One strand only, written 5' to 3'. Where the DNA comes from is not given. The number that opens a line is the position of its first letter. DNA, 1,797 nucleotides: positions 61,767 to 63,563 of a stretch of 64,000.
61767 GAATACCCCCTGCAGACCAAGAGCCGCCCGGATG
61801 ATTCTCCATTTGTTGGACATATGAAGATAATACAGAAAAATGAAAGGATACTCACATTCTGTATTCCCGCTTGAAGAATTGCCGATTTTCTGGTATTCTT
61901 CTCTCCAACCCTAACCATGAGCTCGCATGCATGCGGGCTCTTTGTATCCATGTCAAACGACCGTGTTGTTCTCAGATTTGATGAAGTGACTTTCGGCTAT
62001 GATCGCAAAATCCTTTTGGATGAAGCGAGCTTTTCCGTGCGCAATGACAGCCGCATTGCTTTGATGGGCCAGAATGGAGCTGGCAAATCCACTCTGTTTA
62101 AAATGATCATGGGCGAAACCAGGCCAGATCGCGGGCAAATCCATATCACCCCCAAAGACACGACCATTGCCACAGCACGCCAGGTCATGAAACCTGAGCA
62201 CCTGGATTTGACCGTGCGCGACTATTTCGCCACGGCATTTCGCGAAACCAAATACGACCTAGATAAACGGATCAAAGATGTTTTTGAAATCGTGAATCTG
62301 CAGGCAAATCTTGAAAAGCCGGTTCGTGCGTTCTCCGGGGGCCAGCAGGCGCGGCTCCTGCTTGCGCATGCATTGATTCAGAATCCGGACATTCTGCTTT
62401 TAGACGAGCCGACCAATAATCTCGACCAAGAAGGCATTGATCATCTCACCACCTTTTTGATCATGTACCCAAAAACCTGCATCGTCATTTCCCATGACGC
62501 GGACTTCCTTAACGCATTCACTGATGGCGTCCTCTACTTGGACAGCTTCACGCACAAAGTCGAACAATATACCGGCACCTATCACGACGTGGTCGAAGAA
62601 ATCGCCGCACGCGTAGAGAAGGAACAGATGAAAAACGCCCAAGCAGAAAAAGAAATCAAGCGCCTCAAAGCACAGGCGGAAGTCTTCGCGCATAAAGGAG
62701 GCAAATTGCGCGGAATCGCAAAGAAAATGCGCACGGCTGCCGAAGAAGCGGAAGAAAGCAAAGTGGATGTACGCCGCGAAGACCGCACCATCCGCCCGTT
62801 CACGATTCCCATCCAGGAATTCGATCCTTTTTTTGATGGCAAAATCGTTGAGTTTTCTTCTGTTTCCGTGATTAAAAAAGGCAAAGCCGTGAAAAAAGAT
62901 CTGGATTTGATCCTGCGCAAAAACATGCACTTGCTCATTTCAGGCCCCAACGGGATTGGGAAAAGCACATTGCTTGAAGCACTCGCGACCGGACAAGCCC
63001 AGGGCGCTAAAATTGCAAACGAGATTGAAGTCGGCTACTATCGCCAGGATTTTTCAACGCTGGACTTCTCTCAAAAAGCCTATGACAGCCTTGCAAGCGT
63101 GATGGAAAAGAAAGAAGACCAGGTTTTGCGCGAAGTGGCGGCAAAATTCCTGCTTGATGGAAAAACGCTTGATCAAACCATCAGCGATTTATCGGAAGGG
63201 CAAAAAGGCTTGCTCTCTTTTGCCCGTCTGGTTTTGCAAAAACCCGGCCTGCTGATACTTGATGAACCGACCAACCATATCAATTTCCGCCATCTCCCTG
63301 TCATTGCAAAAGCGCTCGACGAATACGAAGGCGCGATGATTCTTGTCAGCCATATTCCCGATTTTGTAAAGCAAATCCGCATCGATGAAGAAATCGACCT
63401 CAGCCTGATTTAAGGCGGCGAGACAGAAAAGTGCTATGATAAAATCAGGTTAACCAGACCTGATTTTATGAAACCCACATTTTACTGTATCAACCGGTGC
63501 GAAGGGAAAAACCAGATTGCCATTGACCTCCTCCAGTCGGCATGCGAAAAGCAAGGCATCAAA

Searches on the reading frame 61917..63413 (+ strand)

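Call 23: search_protein_families(library=ncbifam, proteins=[window:61917-63413:+], max_evalue=0.00001)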
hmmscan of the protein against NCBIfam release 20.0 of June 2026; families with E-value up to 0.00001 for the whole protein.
window:61917-63413:+ (498 aa): 184 families (the best 25 are shown)
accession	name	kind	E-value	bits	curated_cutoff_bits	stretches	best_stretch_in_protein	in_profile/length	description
NF000355.4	ribo_prot_ABC_F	equivalog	3.2e-101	339.6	380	1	19-488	3-493/499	ribosomal protection-like ABC-F family protein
NF011646.0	PRK15064.1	equivalog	1.3e-71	241.6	762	2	146-487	163-501/530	ABC-F family ATPase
NF050005.1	ABC_ATPase_Uup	equivalog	1.2e-68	231.8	900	2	112-486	132-502/636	ATP-binding cassette ATPase Uup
NF000169.2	ABCF_Sal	exception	4.9e-68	230.1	725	2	126-488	117-495/542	Sal family ABC-F type ribosomal protection protein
NF008775.0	PRK11819.1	equivalog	3.3e-66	224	599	2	112-486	138-507/556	energy-dependent translational throttle protein EttA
TIGR03719.1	ABC_ABC_ChvD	subfamily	9.2e-66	222.6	806.75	2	111-486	135-505/552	energy-dependent translational throttle protein EttA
NF008358.0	PRK11147.1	equivalog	2.9e-65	220.7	936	2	111-485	131-501/635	ABC transporter ATP-binding protein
NF007921.0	PRK10636.1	equivalog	1.7e-60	205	917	2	129-483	140-489/638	ABC transporter ATP-binding protein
NF000171.1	ABCF_producer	exception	1e-58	199.1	800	2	133-480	158-520/541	TlrC/CarA/OleB/SrmB family ABC-F type ribosomal protection protein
NF043038.1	ABCF_CplR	exception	2.8e-56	191.3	780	1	20-487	3-462/544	ABC-F type ribosomal protection protein CplR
NF000170.2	ABCF_Vga_all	exception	3.6e-56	190.7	725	2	22-282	7-220/521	Vga family ABC-F type ribosomal protection protein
NF000168.2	ABCF_Msr_all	exception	5e-56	190.3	680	2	22-208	300-478/487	Msr family ABC-F type ribosomal protection protein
NF000167.2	ABCF_Lsa_all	exception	5.7e-49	167.4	750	3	132-263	111-239/492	Lsa family ABC-F type ribosomal protection protein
NF000514.1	ABCF_OptrA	exception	3.9e-48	164.2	1450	1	129-487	173-525/655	ABC-F type ribosomal protection protein OptrA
NF040873.1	AztA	equivalog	8.6e-45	152.7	220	1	27-200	1-184/191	zinc ABC transporter ATP-binding protein AztA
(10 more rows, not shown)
